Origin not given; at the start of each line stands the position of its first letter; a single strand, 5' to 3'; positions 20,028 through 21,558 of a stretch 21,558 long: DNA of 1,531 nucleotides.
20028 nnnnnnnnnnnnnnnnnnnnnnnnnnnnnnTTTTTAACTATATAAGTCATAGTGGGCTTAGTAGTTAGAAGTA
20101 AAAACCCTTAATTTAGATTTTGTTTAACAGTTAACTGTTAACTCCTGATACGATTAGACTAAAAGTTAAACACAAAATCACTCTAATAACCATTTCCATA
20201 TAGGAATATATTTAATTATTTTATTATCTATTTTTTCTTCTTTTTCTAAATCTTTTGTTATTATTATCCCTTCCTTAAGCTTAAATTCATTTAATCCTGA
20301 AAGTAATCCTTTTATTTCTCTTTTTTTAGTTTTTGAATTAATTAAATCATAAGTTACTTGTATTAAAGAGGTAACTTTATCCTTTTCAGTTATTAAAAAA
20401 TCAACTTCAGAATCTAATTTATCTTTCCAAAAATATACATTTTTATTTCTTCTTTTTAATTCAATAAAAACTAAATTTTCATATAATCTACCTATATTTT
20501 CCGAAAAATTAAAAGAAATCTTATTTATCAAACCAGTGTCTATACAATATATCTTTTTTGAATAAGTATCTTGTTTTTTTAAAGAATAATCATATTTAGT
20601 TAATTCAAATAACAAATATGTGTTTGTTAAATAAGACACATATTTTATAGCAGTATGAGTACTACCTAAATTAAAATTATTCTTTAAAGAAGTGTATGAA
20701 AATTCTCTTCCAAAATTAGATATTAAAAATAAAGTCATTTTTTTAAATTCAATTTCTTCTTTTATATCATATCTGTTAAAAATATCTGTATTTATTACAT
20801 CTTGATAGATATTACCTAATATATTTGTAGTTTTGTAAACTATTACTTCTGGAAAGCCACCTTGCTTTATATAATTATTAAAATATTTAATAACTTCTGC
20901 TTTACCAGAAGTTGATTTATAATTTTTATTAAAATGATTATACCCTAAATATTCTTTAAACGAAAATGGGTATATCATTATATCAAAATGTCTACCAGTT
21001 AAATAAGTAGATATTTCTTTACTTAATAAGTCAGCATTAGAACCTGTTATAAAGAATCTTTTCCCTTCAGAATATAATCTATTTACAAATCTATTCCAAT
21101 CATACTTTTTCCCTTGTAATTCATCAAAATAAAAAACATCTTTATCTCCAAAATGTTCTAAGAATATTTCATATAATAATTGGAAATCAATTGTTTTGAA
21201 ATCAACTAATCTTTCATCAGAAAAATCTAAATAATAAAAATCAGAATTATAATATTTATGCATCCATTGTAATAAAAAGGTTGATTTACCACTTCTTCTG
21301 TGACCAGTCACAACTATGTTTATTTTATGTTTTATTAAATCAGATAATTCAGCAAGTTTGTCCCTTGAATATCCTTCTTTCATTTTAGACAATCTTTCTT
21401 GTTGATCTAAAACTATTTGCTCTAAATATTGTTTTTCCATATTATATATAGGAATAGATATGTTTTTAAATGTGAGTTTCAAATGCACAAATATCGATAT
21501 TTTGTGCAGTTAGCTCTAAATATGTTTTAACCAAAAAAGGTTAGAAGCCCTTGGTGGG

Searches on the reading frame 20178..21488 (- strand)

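Call 6: search_protein_families(library=pfam, proteins=[window:20178-21488:-], max_evalue=0.01)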
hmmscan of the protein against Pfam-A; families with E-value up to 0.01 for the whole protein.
window:20178-21488:- (436 aa): 2 families
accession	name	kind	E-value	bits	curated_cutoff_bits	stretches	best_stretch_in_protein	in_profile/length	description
PF13173.12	AAA_14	-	1.3e-29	103.2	27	1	58-181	5-129/129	AAA domain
PF13635.12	DUF4143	-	5.1e-25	88.5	28.1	1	235-379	3-158/160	Domain of unknown function (DUF4143)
